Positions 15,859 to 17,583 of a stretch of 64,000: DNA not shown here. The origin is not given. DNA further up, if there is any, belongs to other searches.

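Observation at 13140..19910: Candidate polyprenyl-phosphate pentose/furanose glycosylation operon (GT2 - GtrB/ArnC-like GT2 - YbhN flippase-like - UGM-like mutase - UXS-like decarboxylase - ArnT-like GT-C)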

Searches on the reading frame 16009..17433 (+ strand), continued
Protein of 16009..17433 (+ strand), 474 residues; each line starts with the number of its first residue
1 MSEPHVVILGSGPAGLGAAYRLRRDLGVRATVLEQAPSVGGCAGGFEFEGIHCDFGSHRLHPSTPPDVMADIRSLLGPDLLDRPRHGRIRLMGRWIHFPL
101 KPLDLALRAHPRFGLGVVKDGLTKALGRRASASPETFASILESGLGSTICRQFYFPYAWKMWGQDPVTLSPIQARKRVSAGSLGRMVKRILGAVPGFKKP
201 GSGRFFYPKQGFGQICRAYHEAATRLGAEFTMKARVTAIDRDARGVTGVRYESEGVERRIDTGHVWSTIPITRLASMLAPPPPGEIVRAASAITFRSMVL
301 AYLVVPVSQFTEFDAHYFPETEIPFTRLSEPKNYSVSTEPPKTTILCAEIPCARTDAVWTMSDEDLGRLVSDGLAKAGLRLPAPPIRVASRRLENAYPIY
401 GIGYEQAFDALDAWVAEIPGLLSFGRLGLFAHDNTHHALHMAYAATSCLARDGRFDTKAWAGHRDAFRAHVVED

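Call 82: list_cluster_members(proteins=[P0001, P0271])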
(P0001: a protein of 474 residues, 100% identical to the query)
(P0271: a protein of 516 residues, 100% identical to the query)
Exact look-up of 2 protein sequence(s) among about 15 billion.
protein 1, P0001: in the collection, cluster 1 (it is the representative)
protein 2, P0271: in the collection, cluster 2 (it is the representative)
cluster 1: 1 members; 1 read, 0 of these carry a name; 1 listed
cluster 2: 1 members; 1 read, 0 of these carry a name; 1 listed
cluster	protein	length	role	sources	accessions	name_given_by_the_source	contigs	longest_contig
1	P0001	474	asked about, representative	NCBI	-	-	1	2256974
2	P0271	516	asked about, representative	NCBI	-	-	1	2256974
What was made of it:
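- Tried and rejected: The exact-sequence cluster look-up did not name the source organism (call 82).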

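Call 86: search_protein_families(library=pfam, proteins=[L019:4319-5890:-, L019:6072-7796:+, L019:7793-9325:+, L019:11462-12517:-, L019:12753-14843:-, L019:16392-17276:-, L019:17153-18697:-], max_evalue=0.001)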
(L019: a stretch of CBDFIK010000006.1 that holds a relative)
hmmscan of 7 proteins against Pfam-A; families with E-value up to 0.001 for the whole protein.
L019:4319-5890:- (523 aa): 6 families
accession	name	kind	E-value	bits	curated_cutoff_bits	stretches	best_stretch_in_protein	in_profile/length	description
PF13450.12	NAD_binding_8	-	1.8e-12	47.8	21.9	1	72-140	1-67/68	NAD(P)-binding Rossmann-like domain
PF01266.30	DAO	-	5.3e-08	33.2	27.9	1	70-108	2-40/353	FAD dependent oxidoreductase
PF01593.30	Amino_oxidase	-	3.1e-07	30.5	19.8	1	77-338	1-266/443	Flavin containing amine oxidoreductase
PF13738.12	Pyr_redox_3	-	3.1e-06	27.1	30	0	71-101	1-31/305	Pyridine nucleotide-disulphide oxidoreductase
PF00890.30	FAD_binding_2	-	1e-05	25.3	20.4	1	70-111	2-42/414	FAD binding domain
PF07992.20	Pyr_redox_2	-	0.00047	20.1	26.1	0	70-92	3-25/291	Pyridine nucleotide-disulphide oxidoreductase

L019:6072-7796:+ (574 aa): 1 family
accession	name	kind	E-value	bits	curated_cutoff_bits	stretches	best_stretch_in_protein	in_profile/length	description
PF01564.23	Spermine_synth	-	1.9e-37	129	22.9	2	287-365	1-76/186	Spermine/spermidine synthase domain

L019:7793-9325:+ (510 aa): 3 families
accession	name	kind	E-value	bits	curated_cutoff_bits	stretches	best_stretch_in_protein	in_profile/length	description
PF13360.13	PQQ_2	-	1.2e-26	94.3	27.6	1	144-406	2-232/233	Outer membrane protein assembly factor BamB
PF13570.13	Beta-prop_ACSF4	-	1.6e-06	28.2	133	1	143-275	69-182/329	Beta-alanine-activating enzyme, beta-propeller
PF01011.28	PQQ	-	0.00084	18.6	26.7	0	195-263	497-574/595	Glucose/ethanol/alcohol dehydrogenase, beta-propeller domain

L019:11462-12517:- (351 aa): 9 families
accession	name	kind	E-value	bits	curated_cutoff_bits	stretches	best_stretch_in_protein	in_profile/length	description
PF16363.11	GDP_Man_Dehyd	-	1e-57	196.5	27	1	20-327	1-330/332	GDP-mannose 4,6 dehydratase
PF01370.27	Epimerase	-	1.7e-57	195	20.9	1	20-259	2-239/240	NAD dependent epimerase/dehydratase family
PF02719.21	Polysacc_synt_2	-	5.2e-17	62.4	20.2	1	20-127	2-119/293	Polysaccharide biosynthesis protein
PF07993.18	NAD_binding_4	-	1.9e-16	60.4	20.1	1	79-203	82-215/258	Male sterility protein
PF01073.25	3Beta_HSD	-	3.3e-15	56.3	22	1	20-148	1-130/280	3-beta hydroxysteroid dehydrogenase/isomerase family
PF04321.23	RmlD_sub_bind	-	5.3e-12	45.8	27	1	20-292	4-245/287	RmlD substrate binding domain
PF05368.20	NmrA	-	2.6e-05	24.4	27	1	19-94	5-78/298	NmrA-like family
PF13460.12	NAD_binding_10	-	0.00019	21.8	27.2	1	23-128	1-90/184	NAD(P)H-binding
PF08659.16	KR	-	0.00031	21.1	22.6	1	18-144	2-146/180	KR domain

L019:12753-14843:- (696 aa): 1 family
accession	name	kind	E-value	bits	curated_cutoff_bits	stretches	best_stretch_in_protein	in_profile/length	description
PF13231.12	PMT_2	-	1.2e-05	26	26.1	1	270-403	23-153/160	Dolichyl-phosphate-mannose-protein mannosyltransferase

L019:16392-17276:- (294 aa): 5 families
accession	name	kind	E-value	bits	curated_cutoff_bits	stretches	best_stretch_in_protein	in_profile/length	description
PF01695.23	IstB_IS21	-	9e-75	251.7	24.1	1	52-287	2-237/238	IstB-like ATP binding protein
PF00308.24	Bac_DnaA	-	1.2e-09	39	23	1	144-242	36-136/162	Bacterial DnaA ATPAse domain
PF13481.12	AAA_25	-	6.4e-05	23.1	27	1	137-217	28-117/195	AAA domain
PF13604.12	AAA_30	-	0.00066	19.9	27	0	144-216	20-101/191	AAA domain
PF02562.22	PhoH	-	0.00091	19.2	27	0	139-169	16-46/205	PhoH-like protein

L019:17153-18697:- (514 aa): 2 families
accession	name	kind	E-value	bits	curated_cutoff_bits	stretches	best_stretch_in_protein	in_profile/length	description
PF22483.2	Mu-transpos_C_2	-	5.6e-23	80.9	27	1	315-387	1-73/73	Mu transposase, C-terminal domain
PF00665.32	rve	-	3.2e-05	24.6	32.6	1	138-247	3-101/102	Integrase core domain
